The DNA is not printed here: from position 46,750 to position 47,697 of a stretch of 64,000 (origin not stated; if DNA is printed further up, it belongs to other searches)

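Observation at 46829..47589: Cassette 4: the most strongly GC3-skewed orphan (216 aa) between gpsA and the NOX-like oxidoreductase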

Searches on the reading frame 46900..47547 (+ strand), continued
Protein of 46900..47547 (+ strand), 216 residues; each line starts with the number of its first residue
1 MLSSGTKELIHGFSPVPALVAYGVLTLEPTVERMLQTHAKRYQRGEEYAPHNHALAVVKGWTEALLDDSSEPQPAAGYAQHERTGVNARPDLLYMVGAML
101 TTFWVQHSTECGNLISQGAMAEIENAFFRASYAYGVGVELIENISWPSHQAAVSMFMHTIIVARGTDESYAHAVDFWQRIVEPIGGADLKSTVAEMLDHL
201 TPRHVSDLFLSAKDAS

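Call 77: get_annotated_region(hit=H1, flank=3000)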
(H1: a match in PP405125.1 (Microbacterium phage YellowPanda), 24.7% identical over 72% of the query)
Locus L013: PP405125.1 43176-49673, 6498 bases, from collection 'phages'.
description: Microbacterium phage YellowPanda, complete genome.
organism: Microbacterium phage YellowPanda (NCBI taxid 3128104)
taxonomy: Viruses; Duplodnaviria; Heunggongvirae; Uroviricota; Caudoviricetes
host: Microbacterium foliorum NRRL B-24224; source: soil; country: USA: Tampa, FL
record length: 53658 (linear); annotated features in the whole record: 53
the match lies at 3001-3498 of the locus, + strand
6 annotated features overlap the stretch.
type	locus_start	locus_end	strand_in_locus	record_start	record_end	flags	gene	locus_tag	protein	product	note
CDS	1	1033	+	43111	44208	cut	45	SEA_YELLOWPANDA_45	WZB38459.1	hypothetical protein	-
CDS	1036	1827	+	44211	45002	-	46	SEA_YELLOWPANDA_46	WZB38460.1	hypothetical protein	-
CDS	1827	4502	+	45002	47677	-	47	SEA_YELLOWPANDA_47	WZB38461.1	hypothetical protein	-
CDS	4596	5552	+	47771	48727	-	48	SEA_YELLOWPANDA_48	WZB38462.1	hypothetical protein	-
CDS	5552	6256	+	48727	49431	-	49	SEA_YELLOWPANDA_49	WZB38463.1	hypothetical protein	-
CDS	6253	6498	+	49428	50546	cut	50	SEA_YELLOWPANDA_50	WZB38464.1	hypothetical protein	-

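Call 81: predict_structure(alignment_id=A4)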
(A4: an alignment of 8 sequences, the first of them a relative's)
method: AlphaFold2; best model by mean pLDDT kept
length: 213 residues; sequences in the alignment: 8
mean_pLDDT: 88.4   pTM: 0.86
mean pLDDT of the five models: 88.4, 87.3, 85.9, 85.8, 84.1
residues with pLDDT >= 90: 131; 70-90: 66; 50-70: 14; < 50: 2
segments of 3 or more residues with pLDDT < 50: none
pLDDT, mean of each block of 10 residues (from residue 1): 92 92 91 75 66 88 95 89 88 95 93 90 94 82 90 90 93 85 94 95 90 48
secondary structure, 60 per line:
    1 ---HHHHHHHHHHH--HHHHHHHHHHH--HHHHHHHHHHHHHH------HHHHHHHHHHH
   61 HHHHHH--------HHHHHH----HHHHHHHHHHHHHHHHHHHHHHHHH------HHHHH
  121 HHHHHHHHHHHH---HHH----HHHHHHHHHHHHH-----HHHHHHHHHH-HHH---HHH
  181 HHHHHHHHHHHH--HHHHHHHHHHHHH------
elements in order: H4-14 H17-27 H30-43 H50-66 H75-80 H85-109 H116-132 H143-155 H161-170 H178-192 H195-207

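Call 83: fold_search(model_id=the predicted structure, library=pdb)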
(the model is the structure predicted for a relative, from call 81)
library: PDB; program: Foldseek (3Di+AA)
matches with E <= 10: 128; with E <= 0.001: 0
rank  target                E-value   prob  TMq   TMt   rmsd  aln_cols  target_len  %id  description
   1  7cun_D                7.9e-01  0.12  0.18  0.07  16.9       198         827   14  The structure of human Integrator-PP2A complex (released 2020-11-25)
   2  4p6z_B                2.4e+00  0.05  0.18  0.09  19.6       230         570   13  Crystal structure of the human BST2 cytoplasmic domain and the HIV-1 Vpu cytoplasmic domain bound to the clathrin adap (released 2014-05-21)
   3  6dkk_B                2.6e+00  0.05  0.13  0.10  25.8       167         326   10  Structure of BoNT (released 2018-12-26)
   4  6bzd_B                2.9e+00  0.05  0.17  0.16  16.1       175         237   11  Structure of 14-3-3 gamma R57E mutant bound to GlcNAcylated peptide (released 2018-05-09)
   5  3gw4_A                3.0e+00  0.06  0.14  0.15  14.6       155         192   15  Crystal structure of uncharacterized protein from Deinococcus radiodurans. Northeast Structural Genomics Consortium Ta (released 2009-04-21)
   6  8gdz_R                3.2e+00  0.04  0.17  0.14  21.5       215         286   12  CryoEM structure of beta-2-adrenergic receptor in complex with nucleotide-free Gs heterotrimer (#1 of 20) (released 2024-03-06)
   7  4a1s_B                3.5e+00  0.03  0.15  0.11  15.8       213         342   14  Crystallographic structure of the Pins:Insc complex (released 2012-03-28)
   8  6izf                  3.6e+00  0.10  0.18  0.17  10.8       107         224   10  Structural basis for activity of TRIC counter-ion channels in calcium release (released 2019-05-01)
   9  6f6k_B                3.9e+00  0.04  0.18  0.15  14.9       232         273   11  R2-like ligand-binding oxidase V72L mutant with anaerobically reconstituted Mn/Fe cofactor (released 2018-07-04)
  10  5nwk_H                3.9e+00  0.04  0.17  0.17  19.4       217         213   10  14-3-3c in complex with CPP and fusicoccin (released 2017-11-22)
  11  1qjb_A                3.9e+00  0.04  0.16  0.15  14.4       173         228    8  14-3-3 ZETA/PHOSPHOPEPTIDE COMPLEX (MODE 1) (released 1999-09-15)
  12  9nxc_H                3.9e+00  0.02  0.15  0.12  20.4       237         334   14  Cryo-EM structure of a bacterial prototype ATP-binding cassette transporter MalFGK2. (released 2025-09-24)
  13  6a5q_C                4.3e+00  0.04  0.17  0.16  17.5       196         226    9  Structure of 14-3-3 beta in complex with TFEB 14-3-3 binding motif (released 2019-02-13)
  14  6zc9_C                4.3e+00  0.04  0.17  0.16  15.7       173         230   13  Structure of 14-3-3 gamma in complex with Nedd4-2 14-3-3 binding motif Ser448 (released 2021-07-21)
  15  5o1m_A                4.5e+00  0.21  0.46  0.29  12.4       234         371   11  Structure of Latex Clearing Protein LCP in the closed state (released 2017-08-02)
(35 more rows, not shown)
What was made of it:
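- On Globin superfamily: They recur weakly for model 2 (TMt about 0.5, E about 6; call 83).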

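Call 85: find_related_loci(query=A2, collection=viral_contigs, flank=8000)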
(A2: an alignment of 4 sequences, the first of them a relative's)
Query A2 (216 aa) in viral_contigs; peptide patterns used: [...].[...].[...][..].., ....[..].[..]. (x = any residue, [..] = any of these).
42 stretches matched a pattern, but none encodes a relative of the query by tblastn (E <= 1e-3).
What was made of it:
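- Tried and rejected: An IMG/VR scan found nothing (call 85).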

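Call 93: search_protein_families(library=padloc, proteins=[P0001, P0006, P0003], max_evalue=1)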
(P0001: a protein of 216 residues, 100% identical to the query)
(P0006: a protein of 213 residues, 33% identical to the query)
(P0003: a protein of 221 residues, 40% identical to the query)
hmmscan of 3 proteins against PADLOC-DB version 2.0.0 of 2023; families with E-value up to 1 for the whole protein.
P0001 (216 aa): 0 families

P0006 (213 aa): 0 families

P0003 (221 aa): 0 families

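Call 94: search_protein_families(library=phrogs, proteins=[P0006, P0003, P0005], max_evalue=1)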
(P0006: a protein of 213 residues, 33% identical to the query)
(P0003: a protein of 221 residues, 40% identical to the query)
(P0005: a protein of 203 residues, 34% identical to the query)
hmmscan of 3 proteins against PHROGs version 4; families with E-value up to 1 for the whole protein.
P0006 (213 aa): 0 families

P0003 (221 aa): 0 families

P0005 (203 aa): 0 families
